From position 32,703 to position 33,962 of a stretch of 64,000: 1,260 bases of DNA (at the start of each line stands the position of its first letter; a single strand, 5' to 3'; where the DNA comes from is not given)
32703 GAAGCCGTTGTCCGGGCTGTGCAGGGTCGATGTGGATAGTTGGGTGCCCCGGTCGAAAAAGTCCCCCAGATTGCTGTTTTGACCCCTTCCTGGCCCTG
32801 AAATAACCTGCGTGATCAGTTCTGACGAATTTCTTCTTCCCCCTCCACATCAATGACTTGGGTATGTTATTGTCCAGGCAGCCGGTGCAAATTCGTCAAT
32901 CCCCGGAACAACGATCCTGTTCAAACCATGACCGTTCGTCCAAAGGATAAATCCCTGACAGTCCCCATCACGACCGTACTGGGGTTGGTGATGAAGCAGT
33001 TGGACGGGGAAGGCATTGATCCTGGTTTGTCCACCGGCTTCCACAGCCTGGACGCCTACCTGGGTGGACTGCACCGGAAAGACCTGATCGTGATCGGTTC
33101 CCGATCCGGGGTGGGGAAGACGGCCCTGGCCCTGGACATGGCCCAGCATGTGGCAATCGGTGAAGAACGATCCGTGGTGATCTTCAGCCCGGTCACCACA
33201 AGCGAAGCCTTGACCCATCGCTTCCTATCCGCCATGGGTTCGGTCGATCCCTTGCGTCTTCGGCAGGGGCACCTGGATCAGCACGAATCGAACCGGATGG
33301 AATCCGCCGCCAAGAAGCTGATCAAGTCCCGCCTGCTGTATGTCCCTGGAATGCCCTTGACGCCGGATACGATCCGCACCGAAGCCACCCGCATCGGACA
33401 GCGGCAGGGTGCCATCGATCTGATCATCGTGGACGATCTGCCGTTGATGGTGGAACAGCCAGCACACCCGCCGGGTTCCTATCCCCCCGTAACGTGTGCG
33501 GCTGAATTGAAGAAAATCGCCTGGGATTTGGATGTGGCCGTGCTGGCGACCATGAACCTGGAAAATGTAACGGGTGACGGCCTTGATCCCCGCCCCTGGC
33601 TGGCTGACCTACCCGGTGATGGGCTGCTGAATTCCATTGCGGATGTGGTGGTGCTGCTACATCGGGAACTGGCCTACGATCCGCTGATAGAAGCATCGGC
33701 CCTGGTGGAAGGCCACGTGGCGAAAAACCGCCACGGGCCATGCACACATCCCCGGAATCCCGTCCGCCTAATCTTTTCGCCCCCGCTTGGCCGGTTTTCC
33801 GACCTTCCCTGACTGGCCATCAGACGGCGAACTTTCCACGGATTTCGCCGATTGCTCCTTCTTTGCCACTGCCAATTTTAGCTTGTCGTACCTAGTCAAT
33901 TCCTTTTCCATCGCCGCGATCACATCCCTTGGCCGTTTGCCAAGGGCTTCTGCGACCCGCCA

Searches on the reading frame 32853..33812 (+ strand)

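Call 86: search_protein_families(library=padloc, proteins=[window:32853-33812:+], max_evalue=0.00001)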
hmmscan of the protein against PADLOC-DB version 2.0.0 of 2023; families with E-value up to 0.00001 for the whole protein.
window:32853-33812:+ (319 aa): 0 families

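Call 87: search_protein_families(library=pfam, proteins=[window:32853-33812:+], max_evalue=0.00001)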
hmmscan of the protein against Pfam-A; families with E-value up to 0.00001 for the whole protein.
window:32853-33812:+ (319 aa): 1 family
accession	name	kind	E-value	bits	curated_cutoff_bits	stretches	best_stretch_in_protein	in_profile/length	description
PF03796.21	DnaB_C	-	2e-45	155.6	27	1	58-316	1-254/255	DnaB-like helicase C terminal domain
